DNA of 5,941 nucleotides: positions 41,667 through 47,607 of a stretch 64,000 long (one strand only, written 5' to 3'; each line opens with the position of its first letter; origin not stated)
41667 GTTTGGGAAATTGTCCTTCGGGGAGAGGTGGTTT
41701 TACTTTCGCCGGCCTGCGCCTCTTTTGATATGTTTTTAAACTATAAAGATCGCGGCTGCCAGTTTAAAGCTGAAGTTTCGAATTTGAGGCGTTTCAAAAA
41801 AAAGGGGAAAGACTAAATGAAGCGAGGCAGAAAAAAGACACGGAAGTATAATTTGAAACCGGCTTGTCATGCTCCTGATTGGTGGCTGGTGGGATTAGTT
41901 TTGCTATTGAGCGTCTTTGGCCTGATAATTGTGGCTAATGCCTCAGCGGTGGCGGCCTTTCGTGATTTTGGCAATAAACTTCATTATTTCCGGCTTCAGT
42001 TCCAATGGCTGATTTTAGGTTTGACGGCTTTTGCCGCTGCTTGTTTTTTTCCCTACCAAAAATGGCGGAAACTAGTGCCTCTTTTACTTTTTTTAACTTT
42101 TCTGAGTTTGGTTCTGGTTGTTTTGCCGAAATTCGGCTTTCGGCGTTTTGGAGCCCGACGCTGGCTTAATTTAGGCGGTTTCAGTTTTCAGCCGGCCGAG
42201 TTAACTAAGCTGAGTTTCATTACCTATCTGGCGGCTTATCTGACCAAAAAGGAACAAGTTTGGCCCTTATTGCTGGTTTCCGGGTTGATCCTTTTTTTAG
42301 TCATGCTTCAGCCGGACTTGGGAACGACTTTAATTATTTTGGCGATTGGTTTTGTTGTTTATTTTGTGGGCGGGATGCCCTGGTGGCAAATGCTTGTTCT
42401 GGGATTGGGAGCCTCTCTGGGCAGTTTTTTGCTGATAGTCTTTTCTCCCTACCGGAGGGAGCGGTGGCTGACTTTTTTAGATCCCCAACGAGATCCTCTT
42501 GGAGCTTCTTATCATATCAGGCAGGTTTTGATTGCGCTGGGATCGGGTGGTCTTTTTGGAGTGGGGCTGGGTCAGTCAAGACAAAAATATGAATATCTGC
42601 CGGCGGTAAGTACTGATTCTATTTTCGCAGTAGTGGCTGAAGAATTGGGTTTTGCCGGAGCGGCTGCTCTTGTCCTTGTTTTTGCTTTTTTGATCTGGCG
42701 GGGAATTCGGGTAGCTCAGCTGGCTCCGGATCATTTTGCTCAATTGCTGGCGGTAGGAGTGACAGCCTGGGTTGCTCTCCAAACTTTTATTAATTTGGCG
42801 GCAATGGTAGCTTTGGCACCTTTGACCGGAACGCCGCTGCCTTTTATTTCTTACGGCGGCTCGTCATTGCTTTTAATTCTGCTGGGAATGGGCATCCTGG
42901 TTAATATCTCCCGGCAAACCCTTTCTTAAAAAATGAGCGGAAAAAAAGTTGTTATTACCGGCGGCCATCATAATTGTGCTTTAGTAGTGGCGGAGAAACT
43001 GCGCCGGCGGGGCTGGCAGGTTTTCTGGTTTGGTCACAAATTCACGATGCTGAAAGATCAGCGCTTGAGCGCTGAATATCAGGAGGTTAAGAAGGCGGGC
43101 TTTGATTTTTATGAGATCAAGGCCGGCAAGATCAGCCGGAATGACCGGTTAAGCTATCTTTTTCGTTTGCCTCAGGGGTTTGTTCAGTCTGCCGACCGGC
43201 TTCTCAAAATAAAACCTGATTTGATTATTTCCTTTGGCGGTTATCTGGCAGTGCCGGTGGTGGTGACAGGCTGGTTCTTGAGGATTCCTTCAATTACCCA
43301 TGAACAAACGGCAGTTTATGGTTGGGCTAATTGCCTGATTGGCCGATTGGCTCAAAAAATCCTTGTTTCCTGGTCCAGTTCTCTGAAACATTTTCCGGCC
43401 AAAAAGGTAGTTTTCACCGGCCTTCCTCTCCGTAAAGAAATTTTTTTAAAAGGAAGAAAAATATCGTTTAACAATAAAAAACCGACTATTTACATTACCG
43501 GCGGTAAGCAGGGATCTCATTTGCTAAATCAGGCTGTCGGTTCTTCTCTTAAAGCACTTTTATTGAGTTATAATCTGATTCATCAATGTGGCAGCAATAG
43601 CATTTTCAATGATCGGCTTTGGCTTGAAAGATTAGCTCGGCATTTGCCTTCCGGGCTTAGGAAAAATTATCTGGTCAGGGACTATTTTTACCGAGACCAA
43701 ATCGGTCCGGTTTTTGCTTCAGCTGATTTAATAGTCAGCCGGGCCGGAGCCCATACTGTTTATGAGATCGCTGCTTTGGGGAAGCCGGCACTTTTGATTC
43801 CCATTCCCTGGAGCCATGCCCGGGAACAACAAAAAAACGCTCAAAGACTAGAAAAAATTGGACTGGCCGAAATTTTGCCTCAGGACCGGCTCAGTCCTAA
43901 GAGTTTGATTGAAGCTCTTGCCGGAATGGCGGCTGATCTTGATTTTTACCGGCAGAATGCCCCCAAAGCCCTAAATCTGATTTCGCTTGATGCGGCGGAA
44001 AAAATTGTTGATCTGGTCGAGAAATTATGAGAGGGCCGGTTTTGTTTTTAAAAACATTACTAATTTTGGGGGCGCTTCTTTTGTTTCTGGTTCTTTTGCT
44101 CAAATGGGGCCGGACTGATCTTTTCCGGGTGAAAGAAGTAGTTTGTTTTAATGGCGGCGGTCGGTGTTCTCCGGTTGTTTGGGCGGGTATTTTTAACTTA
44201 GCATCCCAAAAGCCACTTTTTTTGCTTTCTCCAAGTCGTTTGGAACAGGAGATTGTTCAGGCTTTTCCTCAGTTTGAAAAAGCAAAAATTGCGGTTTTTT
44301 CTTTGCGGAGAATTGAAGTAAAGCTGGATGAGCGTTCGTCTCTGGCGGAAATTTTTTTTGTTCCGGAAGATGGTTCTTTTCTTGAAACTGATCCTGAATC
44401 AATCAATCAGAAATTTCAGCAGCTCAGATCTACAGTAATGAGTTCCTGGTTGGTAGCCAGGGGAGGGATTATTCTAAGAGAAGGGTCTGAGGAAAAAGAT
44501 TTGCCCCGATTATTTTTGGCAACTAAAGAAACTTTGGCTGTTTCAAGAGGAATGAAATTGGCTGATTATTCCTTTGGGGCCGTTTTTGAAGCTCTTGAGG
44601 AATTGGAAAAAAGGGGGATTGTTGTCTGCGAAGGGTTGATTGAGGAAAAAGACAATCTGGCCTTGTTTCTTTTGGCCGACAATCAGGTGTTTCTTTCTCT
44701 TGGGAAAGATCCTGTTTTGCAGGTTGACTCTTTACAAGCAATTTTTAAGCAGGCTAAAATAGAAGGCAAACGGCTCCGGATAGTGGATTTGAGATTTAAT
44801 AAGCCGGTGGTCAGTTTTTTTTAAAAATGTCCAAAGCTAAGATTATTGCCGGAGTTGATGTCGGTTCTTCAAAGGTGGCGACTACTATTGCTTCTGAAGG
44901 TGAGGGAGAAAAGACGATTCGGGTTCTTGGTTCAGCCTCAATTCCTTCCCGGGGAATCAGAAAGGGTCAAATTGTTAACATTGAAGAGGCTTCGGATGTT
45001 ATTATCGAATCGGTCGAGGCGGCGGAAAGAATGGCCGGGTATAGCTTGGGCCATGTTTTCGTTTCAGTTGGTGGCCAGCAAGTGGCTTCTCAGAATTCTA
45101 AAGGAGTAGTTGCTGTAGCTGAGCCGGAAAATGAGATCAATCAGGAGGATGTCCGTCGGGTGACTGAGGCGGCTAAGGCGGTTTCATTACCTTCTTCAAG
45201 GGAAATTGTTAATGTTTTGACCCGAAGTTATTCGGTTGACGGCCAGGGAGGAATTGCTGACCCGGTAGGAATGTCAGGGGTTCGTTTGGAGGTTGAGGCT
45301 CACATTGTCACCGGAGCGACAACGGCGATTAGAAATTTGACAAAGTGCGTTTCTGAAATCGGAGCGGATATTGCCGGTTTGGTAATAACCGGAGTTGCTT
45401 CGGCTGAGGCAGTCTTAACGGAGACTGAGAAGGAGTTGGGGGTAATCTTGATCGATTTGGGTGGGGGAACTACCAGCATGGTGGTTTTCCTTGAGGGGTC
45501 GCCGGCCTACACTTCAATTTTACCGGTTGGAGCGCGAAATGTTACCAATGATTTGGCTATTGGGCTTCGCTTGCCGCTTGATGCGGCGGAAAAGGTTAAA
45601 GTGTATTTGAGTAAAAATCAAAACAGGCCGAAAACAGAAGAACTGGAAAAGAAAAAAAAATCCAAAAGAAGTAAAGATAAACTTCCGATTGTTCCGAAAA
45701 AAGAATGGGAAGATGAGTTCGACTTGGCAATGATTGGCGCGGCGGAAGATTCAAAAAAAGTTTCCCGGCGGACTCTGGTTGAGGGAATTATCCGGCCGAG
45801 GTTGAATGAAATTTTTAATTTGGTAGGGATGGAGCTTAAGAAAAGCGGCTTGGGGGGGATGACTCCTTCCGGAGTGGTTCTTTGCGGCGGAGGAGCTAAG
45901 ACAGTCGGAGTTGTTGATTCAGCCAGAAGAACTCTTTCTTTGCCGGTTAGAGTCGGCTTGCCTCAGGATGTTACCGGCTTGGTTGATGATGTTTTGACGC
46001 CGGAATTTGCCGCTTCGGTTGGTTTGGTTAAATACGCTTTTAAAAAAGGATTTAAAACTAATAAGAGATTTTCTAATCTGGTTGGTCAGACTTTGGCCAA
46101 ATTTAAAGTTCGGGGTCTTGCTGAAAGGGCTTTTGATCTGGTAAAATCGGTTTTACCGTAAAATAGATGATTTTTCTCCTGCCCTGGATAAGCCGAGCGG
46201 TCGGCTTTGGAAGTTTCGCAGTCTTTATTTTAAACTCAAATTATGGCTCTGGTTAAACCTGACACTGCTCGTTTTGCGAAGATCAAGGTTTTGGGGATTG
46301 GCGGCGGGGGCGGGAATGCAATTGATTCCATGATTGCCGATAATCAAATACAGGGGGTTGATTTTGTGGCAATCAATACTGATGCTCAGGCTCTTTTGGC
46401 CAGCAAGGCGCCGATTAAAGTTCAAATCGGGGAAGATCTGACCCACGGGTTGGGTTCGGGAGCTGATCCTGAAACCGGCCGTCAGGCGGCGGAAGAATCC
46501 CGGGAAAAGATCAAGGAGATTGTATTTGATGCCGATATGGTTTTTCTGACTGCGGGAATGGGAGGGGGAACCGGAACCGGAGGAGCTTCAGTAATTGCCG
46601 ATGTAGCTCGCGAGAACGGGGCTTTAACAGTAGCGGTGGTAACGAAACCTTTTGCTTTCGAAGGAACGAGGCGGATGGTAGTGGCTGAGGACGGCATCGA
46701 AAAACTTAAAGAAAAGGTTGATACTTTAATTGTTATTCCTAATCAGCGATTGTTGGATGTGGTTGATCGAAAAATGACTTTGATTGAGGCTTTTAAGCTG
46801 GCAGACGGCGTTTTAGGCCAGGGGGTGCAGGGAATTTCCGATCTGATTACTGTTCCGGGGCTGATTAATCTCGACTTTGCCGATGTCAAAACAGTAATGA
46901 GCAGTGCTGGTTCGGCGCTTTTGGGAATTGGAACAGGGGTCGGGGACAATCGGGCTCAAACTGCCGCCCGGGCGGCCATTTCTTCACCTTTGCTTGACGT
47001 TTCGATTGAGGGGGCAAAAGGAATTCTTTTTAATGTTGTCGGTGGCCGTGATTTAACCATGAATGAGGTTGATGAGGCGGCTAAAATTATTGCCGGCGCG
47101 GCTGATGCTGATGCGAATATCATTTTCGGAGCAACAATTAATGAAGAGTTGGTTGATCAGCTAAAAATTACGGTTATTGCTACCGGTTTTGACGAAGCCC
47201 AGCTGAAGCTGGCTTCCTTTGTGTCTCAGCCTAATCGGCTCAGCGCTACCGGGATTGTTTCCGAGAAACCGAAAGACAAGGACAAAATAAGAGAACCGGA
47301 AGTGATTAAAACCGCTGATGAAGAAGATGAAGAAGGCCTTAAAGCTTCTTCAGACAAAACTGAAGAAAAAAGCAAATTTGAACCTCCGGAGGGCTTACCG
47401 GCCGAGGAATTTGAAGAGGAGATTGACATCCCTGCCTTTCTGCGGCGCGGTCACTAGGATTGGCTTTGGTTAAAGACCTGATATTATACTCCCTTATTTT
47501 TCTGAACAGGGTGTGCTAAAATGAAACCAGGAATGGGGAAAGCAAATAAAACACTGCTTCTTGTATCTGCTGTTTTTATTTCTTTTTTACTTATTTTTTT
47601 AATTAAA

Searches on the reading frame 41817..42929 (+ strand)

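Call 12: search_protein_families(library=pfam, proteins=[window:41817-42929:+], max_evalue=0.001)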
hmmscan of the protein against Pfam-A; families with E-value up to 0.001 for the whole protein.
window:41817-42929:+ (370 aa): 1 family
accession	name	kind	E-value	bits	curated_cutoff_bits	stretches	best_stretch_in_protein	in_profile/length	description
PF01098.24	FTSW_RODA_SPOVE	-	1.3e-100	337.3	26.4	1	24-368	4-354/356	Cell cycle protein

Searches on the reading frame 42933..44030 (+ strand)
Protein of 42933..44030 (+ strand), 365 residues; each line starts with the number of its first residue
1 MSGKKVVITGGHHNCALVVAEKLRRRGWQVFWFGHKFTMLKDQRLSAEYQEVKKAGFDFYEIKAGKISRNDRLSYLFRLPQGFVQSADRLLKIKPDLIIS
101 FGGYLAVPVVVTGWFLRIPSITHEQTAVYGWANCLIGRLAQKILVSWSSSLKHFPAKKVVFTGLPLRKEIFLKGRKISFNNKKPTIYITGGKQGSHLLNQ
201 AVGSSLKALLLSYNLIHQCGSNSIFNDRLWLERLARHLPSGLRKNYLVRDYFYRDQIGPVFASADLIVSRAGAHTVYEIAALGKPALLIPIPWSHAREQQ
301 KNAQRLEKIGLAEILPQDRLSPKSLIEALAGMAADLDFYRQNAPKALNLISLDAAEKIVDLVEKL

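Call 12: search_protein_families(library=pfam, proteins=[window:42933-44030:+], max_evalue=0.001)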
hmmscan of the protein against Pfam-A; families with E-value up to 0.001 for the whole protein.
window:42933-44030:+ (365 aa): 3 families
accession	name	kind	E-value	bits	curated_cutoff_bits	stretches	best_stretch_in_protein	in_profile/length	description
PF04101.22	Glyco_tran_28_C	-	5.3e-30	105.1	22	1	185-350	1-158/166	Glycosyltransferase family 28 C-terminal domain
PF03033.26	Glyco_transf_28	-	5.2e-19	69.1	26.2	1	9-144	8-138/139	Glycosyltransferase family 28 N-terminal domain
PF13579.12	Glyco_trans_4_4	-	1.7e-05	25.6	29.7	1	10-140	1-113/158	Glycosyl transferase 4-like domain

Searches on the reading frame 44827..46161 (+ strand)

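Call 12: search_protein_families(library=pfam, proteins=[window:44827-46161:+], max_evalue=0.001)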
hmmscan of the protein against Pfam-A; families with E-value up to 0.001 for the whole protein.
window:44827-46161:+ (444 aa): 6 families
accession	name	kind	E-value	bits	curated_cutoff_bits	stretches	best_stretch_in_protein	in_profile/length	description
PF14450.12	FtsA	-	2.3e-34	118.9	31.8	2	207-399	1-127/127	Cell division protein FtsA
PF02491.25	SHS2_FTSA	-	1.5e-29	102.6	25.4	1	83-162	1-79/79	SHS2 domain inserted in FTSA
PF11104.14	PilM_2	-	1.4e-06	27.9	27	0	9-259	1-235/340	Type IV pilus assembly protein PilM;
PF06277.17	EutA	-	7.5e-06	25.5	27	1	186-243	126-182/475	Ethanolamine utilisation protein EutA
PF06723.19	MreB_Mbl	-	0.00011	21.6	27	0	169-244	110-185/327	MreB/Mbl protein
PF13941.12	MutL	-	0.0002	20.7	27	1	190-306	228-347/450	MutL protein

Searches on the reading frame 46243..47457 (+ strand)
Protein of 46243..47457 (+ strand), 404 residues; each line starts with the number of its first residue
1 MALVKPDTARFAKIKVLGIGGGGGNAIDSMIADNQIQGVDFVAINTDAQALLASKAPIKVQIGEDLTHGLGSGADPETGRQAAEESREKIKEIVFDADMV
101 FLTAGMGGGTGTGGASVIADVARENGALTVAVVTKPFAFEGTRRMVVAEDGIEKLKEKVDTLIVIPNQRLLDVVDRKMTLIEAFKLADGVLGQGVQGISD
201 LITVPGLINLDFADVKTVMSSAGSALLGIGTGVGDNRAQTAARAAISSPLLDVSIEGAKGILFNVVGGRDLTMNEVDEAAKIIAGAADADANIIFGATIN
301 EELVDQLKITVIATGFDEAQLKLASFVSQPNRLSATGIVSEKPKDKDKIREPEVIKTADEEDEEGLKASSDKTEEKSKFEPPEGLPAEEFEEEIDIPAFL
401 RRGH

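Call 12: search_protein_families(library=pfam, proteins=[window:46243-47457:+], max_evalue=0.001)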
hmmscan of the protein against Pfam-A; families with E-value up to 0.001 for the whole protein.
window:46243-47457:+ (404 aa): 2 families
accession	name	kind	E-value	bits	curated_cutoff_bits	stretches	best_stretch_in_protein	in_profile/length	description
PF00091.31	Tubulin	-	1.9e-50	172.2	33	1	13-174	1-189/190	Tubulin/FtsZ family, GTPase domain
PF12327.13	FtsZ_C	-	9.5e-34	116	27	1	223-317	1-95/95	FtsZ family, C-terminal domain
